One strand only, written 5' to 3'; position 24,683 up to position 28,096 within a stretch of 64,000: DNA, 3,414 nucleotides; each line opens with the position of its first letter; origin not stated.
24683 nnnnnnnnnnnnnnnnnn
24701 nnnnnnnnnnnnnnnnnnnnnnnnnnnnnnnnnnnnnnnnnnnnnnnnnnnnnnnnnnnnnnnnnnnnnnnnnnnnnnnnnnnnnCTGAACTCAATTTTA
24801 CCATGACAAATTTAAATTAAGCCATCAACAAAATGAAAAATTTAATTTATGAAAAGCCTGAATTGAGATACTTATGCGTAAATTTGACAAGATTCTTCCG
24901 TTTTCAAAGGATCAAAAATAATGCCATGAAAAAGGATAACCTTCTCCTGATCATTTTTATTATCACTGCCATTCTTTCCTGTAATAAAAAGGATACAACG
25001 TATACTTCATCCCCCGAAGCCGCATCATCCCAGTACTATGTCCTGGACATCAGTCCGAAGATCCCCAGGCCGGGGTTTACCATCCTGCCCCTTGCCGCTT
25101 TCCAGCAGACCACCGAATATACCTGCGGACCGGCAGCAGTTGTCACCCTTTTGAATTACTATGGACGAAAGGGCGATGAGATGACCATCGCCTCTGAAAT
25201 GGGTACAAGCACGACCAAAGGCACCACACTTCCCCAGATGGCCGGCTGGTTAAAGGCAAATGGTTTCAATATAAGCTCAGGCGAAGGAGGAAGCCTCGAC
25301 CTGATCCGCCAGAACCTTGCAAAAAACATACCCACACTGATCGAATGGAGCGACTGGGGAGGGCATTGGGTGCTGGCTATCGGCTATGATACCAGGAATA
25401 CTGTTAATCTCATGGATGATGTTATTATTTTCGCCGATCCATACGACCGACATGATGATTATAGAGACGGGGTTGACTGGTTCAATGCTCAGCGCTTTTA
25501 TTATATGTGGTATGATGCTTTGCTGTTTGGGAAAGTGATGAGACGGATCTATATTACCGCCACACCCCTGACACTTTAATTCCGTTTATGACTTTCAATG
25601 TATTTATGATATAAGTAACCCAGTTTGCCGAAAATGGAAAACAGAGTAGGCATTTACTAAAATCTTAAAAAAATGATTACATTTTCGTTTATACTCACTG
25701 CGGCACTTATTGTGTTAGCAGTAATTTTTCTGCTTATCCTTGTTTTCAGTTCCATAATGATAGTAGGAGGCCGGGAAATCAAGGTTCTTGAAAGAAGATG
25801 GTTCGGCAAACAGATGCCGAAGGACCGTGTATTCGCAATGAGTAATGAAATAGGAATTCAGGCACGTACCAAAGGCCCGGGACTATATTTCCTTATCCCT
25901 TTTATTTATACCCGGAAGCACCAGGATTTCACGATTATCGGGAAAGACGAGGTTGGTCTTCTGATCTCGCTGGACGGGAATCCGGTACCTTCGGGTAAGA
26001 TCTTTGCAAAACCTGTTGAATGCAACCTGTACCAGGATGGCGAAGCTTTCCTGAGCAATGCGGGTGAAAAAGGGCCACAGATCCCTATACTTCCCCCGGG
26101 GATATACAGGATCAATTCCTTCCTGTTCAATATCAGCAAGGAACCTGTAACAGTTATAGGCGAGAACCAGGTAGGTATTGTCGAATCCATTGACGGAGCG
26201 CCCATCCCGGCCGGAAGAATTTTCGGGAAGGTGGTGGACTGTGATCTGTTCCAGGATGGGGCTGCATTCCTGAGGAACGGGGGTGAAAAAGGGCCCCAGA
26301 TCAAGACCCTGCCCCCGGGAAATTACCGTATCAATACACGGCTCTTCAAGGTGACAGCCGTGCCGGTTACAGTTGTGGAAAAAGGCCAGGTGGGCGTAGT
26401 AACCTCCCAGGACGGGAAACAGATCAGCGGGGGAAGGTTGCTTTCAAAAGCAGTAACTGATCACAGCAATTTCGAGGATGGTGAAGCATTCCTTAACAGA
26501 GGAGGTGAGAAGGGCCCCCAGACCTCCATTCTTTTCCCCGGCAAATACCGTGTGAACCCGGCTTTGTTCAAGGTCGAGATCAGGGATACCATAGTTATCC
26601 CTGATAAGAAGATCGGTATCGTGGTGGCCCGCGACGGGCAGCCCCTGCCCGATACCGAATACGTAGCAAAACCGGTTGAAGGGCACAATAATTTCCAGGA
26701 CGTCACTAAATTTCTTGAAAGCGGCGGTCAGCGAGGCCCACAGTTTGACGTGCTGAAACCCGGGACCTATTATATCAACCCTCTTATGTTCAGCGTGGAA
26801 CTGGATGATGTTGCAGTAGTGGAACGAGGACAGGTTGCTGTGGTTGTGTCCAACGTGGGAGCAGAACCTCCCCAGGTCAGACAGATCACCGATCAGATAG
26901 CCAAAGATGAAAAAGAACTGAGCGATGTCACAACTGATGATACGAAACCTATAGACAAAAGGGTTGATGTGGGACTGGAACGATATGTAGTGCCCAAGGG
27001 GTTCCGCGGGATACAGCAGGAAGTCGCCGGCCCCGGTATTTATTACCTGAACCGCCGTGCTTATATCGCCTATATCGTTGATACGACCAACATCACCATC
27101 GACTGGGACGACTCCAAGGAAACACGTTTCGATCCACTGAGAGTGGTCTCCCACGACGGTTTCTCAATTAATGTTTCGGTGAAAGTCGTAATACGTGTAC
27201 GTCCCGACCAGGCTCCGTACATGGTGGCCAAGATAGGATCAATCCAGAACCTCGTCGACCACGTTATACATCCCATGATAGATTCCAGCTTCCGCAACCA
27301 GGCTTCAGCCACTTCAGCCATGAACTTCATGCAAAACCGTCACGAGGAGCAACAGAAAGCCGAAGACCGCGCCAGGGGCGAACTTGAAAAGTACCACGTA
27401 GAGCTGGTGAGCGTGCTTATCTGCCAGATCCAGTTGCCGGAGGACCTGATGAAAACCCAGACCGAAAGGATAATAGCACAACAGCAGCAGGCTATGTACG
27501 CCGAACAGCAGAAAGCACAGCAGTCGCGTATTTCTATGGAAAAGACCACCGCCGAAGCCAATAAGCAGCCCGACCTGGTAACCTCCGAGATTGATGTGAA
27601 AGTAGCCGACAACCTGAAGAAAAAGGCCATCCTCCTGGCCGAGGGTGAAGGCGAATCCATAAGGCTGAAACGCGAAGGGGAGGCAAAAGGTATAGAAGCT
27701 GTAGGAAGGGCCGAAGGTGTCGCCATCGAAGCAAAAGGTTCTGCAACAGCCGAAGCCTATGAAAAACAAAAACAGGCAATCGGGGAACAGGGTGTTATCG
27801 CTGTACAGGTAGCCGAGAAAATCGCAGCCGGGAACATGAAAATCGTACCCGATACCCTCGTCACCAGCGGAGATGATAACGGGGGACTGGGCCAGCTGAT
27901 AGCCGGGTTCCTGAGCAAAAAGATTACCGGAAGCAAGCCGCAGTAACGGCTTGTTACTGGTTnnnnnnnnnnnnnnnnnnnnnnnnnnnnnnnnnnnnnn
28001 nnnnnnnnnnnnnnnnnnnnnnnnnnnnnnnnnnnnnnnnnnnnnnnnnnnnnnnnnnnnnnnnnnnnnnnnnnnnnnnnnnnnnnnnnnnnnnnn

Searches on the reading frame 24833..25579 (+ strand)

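Call 9: search_protein_families(library=pfam, proteins=[window:24833-25579:+], max_evalue=0.00001)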
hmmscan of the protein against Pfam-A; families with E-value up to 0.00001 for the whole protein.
window:24833-25579:+ (248 aa): 2 families
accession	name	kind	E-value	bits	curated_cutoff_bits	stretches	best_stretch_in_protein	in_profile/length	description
PF13529.12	Peptidase_C39_2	-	2.2e-10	41.7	24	1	90-204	6-143/143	Peptidase_C39 like family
PF03412.21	Peptidase_C39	-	1.7e-09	38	22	1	90-195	5-104/133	Peptidase C39 family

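Call 32: search_protein_families(library=ncbifam, proteins=[window:24833-25579:+], max_evalue=1)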
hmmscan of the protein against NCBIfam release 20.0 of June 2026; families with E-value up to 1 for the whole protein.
window:24833-25579:+ (248 aa): 2 families
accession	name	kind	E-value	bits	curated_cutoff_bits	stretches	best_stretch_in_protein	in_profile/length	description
NF033920.0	C39_PA2778_fam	equivalog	2.3e-05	23.9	150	1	89-189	6-110/255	PA2778 family cysteine peptidase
NF050078.1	pilus_FilB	exception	0.057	12.8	475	1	91-114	65-89/277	putative pilus system C39 family peptidase FilB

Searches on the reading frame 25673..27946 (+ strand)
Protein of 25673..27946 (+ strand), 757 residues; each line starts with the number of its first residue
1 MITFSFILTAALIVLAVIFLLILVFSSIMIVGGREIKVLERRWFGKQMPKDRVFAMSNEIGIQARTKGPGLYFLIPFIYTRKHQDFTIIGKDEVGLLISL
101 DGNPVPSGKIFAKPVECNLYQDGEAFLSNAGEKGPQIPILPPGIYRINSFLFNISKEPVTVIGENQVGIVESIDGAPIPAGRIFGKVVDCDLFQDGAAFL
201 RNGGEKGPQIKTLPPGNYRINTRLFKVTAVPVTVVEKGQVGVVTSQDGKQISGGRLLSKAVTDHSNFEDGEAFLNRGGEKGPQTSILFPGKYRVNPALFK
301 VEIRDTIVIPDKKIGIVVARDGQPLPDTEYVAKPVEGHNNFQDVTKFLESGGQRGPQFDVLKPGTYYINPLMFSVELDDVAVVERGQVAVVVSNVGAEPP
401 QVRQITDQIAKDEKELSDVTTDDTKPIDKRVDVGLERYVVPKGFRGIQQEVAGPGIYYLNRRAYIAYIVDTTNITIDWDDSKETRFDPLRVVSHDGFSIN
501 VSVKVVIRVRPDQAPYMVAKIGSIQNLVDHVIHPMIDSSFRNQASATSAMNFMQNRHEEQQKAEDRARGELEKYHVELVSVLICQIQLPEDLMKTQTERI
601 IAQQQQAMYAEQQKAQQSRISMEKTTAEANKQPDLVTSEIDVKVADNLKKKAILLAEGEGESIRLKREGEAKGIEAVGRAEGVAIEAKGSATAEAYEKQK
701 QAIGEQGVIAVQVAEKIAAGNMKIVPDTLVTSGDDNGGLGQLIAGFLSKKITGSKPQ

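Call 9: search_protein_families(library=pfam, proteins=[window:25673-27946:+], max_evalue=0.00001)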
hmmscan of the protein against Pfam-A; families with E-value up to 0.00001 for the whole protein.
window:25673-27946:+ (757 aa): 1 family
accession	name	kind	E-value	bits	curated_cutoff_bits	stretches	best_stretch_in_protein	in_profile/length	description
PF01145.31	Band_7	-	1.5e-22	81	23.6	1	445-617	15-174/176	SPFH domain / Band 7 family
